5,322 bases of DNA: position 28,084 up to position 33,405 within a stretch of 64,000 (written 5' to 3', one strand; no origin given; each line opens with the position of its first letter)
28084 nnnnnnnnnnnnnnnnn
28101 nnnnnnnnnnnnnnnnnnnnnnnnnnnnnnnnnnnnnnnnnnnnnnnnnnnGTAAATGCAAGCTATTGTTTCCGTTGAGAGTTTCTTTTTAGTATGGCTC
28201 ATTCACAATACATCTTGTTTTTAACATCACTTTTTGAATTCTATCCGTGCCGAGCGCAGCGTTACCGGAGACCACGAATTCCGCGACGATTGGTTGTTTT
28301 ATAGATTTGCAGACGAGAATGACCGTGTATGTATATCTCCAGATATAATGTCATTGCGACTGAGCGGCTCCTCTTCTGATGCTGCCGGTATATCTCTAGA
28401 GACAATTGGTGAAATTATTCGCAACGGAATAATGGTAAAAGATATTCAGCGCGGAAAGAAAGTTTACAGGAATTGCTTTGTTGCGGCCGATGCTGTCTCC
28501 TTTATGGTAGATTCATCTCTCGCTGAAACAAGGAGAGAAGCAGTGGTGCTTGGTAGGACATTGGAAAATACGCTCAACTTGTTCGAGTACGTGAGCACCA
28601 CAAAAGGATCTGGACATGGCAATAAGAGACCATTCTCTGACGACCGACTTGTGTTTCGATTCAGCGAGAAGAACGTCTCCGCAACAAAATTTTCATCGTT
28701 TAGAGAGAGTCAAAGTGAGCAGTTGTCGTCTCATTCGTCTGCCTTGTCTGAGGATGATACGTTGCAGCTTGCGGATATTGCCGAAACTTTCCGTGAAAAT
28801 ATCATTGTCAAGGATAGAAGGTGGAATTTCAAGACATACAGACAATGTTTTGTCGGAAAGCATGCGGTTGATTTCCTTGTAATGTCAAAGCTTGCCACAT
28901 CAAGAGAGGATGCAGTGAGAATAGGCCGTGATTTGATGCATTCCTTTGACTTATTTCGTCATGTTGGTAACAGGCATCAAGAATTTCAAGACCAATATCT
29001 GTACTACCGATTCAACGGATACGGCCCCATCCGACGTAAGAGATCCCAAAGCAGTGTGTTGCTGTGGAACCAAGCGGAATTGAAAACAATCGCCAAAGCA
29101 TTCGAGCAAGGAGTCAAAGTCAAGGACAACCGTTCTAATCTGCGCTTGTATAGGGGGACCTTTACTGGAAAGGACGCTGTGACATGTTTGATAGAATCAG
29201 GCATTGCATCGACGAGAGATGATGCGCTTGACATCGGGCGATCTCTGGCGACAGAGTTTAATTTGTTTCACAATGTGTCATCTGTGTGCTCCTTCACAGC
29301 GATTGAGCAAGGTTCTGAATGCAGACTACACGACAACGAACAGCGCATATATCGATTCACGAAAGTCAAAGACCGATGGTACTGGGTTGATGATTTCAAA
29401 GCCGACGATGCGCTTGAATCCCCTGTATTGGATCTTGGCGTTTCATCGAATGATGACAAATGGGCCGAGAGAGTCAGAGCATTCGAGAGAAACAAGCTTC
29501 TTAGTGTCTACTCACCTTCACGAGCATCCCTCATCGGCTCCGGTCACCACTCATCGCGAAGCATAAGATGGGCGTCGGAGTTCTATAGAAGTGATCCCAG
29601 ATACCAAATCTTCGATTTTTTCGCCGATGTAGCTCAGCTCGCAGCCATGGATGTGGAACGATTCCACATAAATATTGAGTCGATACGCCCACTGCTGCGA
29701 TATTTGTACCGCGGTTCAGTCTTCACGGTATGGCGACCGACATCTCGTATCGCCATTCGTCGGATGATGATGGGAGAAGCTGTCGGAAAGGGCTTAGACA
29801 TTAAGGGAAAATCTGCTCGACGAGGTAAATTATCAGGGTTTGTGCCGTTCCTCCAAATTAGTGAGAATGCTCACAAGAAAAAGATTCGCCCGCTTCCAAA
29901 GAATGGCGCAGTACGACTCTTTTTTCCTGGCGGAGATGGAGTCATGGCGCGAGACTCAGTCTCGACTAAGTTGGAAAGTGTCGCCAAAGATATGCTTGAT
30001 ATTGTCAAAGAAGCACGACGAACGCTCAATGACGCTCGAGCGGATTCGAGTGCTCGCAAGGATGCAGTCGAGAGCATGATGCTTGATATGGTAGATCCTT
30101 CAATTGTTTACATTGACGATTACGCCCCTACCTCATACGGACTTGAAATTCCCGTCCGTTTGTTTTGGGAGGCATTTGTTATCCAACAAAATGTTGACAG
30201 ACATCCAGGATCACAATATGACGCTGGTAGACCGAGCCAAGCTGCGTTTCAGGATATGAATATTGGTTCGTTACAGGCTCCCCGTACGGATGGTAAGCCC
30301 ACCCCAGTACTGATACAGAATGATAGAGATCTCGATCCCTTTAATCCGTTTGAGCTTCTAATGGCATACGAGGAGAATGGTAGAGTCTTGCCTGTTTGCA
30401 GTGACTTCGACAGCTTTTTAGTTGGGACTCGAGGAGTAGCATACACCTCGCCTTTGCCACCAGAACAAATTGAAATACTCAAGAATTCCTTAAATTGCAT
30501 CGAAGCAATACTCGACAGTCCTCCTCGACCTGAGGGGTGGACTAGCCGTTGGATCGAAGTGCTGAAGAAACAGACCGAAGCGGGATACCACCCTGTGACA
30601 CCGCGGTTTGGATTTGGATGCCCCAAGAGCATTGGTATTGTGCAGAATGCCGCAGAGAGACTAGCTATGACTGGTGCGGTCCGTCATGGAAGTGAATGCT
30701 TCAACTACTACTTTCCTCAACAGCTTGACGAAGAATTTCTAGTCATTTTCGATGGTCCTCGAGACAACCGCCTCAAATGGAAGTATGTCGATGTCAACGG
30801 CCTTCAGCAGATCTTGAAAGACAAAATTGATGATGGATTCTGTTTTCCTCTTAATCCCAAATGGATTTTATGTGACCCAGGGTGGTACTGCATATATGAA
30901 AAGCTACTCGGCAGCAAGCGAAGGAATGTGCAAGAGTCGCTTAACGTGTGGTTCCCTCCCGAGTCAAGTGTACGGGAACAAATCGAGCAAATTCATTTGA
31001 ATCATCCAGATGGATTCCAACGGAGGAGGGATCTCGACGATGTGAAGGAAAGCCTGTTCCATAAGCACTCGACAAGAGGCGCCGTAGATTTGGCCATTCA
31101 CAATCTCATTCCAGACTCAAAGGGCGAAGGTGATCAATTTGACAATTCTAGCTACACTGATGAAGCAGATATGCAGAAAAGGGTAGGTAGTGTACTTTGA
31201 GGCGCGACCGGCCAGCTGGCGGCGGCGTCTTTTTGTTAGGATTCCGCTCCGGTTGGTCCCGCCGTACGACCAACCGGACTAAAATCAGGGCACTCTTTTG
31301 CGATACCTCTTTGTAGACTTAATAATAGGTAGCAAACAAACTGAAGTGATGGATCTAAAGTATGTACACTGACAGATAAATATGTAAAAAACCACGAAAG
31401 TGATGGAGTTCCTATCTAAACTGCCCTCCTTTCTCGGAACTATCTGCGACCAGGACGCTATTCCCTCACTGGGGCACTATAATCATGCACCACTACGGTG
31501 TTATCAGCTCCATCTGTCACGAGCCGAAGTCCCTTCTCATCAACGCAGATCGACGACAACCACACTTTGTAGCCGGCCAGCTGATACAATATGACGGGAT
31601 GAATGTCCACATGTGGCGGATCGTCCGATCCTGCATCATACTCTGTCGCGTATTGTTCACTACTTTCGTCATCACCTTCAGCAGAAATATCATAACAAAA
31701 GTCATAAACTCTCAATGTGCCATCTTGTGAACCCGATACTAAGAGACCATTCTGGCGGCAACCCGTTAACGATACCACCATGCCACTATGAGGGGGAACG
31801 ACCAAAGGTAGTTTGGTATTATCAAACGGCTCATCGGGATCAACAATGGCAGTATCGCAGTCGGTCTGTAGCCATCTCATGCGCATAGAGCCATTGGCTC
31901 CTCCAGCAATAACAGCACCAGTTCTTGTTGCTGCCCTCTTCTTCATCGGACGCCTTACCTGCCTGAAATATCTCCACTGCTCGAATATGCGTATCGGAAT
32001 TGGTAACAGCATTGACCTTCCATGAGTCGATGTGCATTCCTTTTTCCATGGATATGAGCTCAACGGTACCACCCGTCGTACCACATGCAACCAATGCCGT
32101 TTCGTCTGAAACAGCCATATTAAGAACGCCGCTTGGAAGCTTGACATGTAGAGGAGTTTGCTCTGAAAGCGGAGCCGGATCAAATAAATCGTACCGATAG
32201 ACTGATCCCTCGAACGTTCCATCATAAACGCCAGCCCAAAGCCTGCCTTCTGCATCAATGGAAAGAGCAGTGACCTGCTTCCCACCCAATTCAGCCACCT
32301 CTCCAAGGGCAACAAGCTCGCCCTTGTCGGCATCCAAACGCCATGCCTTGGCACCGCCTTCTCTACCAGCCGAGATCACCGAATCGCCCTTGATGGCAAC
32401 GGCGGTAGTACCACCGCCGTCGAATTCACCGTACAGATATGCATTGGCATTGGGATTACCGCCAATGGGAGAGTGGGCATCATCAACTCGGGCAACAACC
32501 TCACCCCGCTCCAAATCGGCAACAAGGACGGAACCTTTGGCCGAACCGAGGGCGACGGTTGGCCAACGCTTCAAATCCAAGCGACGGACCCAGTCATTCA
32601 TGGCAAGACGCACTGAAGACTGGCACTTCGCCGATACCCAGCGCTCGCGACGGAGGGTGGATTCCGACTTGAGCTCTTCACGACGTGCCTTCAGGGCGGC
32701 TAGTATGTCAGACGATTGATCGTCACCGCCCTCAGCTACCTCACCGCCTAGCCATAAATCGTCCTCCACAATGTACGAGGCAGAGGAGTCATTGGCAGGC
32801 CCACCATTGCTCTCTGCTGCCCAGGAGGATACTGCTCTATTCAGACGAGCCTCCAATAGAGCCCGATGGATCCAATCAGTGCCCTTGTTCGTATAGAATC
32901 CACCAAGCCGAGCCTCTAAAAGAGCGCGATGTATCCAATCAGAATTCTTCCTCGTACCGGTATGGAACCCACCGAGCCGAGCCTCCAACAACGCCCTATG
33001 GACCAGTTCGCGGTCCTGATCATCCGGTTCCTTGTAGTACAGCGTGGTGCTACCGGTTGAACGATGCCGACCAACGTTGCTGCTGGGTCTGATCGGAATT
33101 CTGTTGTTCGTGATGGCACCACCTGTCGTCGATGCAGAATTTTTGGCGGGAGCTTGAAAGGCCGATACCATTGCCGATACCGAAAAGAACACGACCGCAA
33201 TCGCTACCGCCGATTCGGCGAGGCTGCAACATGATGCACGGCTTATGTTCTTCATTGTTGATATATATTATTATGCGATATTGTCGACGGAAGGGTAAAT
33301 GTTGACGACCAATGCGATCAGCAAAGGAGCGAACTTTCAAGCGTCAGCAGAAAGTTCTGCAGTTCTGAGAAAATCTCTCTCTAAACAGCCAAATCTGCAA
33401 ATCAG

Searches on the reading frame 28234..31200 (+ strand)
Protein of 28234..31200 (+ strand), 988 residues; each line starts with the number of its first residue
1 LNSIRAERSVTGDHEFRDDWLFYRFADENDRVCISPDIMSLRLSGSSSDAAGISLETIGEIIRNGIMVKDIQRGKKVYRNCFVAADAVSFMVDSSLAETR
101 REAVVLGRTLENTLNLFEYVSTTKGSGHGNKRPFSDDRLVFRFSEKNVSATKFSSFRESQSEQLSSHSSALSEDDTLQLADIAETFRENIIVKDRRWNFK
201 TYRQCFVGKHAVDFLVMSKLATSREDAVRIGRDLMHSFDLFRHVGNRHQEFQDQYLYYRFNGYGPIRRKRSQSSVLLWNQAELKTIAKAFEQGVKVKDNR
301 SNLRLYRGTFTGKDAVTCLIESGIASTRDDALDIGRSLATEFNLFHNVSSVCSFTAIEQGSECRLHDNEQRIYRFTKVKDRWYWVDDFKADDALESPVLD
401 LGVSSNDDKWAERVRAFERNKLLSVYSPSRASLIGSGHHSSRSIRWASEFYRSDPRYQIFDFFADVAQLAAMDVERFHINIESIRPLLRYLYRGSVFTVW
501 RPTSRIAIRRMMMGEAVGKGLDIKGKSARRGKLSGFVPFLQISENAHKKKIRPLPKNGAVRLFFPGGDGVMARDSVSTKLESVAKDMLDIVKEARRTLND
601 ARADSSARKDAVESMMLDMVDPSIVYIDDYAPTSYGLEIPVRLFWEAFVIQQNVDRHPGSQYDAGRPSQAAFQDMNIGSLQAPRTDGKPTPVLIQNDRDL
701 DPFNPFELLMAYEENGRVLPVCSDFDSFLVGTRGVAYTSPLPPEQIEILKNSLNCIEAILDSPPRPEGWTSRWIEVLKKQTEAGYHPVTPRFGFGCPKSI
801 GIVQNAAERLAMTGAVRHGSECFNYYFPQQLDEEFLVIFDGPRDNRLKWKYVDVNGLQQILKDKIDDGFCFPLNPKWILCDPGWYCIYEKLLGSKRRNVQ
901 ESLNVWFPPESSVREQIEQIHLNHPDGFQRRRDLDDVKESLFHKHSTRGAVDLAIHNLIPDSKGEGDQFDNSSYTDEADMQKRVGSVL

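Call 7: search_protein_families(library=pfam, proteins=[window:28234-31200:+])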
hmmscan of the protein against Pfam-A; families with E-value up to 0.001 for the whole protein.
window:28234-31200:+ (988 aa): 1 family
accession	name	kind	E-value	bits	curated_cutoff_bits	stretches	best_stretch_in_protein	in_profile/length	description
PF00610.27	DEP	-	4.5e-43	145.5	32.7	3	190-260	2-72/72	Domain found in Dishevelled, Egl-10, and Pleckstrin (DEP)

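Call 16: find_homologous_proteins(query=window:28234-31200:+, max_evalue=1e-10)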
Query window:28234-31200:+ (988 aa): 33 proteins with E <= 1e-10 among 8000 candidates.
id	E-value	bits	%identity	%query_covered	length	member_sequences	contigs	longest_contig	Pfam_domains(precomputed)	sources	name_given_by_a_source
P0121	0.0e+0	2217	90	98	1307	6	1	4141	PF00610.28,PF25889.1,PF03497.23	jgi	-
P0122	0.0e+0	1722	80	94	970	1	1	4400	PF00610.28,PF03497.23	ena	-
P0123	0.0e+0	1301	57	93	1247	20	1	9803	PF00610.28,PF03497.23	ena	-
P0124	0.0e+0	1038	48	93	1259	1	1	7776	PF00610.28,PF25889.1,PF03497.23,PF09954.15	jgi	-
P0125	0.0e+0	1026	46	98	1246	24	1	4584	PF00610.28,PF25889.1,PF03497.23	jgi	jgi:hypothetical protein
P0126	1.5e-273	928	44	93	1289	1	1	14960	PF00610.28,PF25889.1,PF03497.23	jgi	jgi:hypothetical protein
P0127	7.6e-272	922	48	93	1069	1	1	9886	PF00610.28,PF03497.23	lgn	-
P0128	1.5e-270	918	43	93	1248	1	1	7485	PF00610.28,PF25889.1,PF03497.23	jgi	jgi:Domain found in Dishevelled, Egl-10, and Pleckstrin (DEP)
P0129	3.2e-268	911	41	92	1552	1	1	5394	PF00610.28,PF25889.1,PF03497.23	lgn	-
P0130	3.1e-258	877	41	88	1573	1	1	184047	PF00610.28,PF25889.1,PF03497.23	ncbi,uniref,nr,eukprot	ncbi:Rac exchanger 2 protein [Seminavis robusta]|uniref:Rac exchanger 2 protein n=1 Tax=Seminavis ro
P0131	1.0e-246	839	42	93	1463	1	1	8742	PF00610.28,PF25889.1,PF03497.23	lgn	-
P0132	1.2e-243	829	43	93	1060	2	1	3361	PF00610.28,PF25889.1,PF03497.23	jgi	jgi:Domain found in Dishevelled, Egl-10, and Pleckstrin (DEP)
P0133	3.6e-232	791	49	80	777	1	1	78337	PF00610.28,PF03497.23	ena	-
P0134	7.0e-229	780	42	83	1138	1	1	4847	PF00610.28,PF25889.1,PF03497.23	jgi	jgi:hypothetical protein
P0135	3.3e-214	732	41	80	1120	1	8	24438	PF00610.28,PF25889.1,PF03497.23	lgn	-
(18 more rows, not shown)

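Call 17: find_encoding_contigs(protein=P0121, flank=10000, max_places=6)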
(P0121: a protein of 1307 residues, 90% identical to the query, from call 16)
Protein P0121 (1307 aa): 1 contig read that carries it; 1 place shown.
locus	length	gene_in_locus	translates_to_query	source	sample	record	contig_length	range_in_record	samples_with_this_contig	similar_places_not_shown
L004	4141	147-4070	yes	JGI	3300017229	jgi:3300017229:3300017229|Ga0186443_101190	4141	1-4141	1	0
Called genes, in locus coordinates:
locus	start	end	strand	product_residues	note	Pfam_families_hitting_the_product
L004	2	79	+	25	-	?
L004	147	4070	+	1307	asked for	PF00610:DEP, PF25889:WHD_Fungal_DR (faint), PF00610:DEP, PF03497:Anthrax_toxA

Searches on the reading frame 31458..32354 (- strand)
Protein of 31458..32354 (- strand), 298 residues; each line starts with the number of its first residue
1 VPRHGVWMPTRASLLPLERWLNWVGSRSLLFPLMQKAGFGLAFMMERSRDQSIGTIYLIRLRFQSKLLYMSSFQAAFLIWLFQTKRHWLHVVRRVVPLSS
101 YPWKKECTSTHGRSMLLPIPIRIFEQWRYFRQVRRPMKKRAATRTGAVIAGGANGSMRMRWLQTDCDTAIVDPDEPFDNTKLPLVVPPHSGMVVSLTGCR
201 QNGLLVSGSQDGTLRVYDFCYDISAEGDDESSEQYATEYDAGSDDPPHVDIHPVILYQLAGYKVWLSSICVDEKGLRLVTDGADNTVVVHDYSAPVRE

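Call 44: search_protein_families(library=pfam, proteins=[window:31458-32354:-], max_evalue=0.001)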
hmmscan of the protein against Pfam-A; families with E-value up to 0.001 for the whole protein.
window:31458-32354:- (298 aa): 2 families
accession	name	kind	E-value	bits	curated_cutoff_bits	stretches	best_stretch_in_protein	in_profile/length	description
PF00400.38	WD40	-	2.4e-06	28.3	27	0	187-218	8-39/39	WD domain, G-beta repeat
PF25173.1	Beta-prop_WDR3_1st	-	2.1e-05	24.7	154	0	189-218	70-141/184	WDR3 first beta-propeller domain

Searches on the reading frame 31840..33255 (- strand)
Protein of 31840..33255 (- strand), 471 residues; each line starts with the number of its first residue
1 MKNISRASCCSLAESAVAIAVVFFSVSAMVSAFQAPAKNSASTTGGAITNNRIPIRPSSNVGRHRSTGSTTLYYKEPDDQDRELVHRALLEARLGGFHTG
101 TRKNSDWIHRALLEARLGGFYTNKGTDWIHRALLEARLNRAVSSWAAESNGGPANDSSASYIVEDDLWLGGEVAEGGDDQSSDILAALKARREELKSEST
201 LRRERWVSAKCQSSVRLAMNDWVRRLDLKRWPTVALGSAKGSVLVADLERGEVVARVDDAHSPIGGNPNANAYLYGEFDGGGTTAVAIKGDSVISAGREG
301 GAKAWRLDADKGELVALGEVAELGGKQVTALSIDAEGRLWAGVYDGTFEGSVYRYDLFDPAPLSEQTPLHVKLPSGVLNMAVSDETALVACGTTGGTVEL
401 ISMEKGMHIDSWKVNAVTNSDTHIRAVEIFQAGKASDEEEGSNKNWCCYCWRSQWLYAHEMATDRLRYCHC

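Call 7: search_protein_families(library=pfam, proteins=[window:31840-33255:-])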
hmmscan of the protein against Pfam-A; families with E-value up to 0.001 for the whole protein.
window:31840-33255:- (471 aa): 1 family
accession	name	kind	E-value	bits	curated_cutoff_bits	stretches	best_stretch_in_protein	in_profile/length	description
PF23410.3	Beta-prop_VPS8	-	9.3e-05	22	28.9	0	327-420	68-158/358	Vps8 beta-propeller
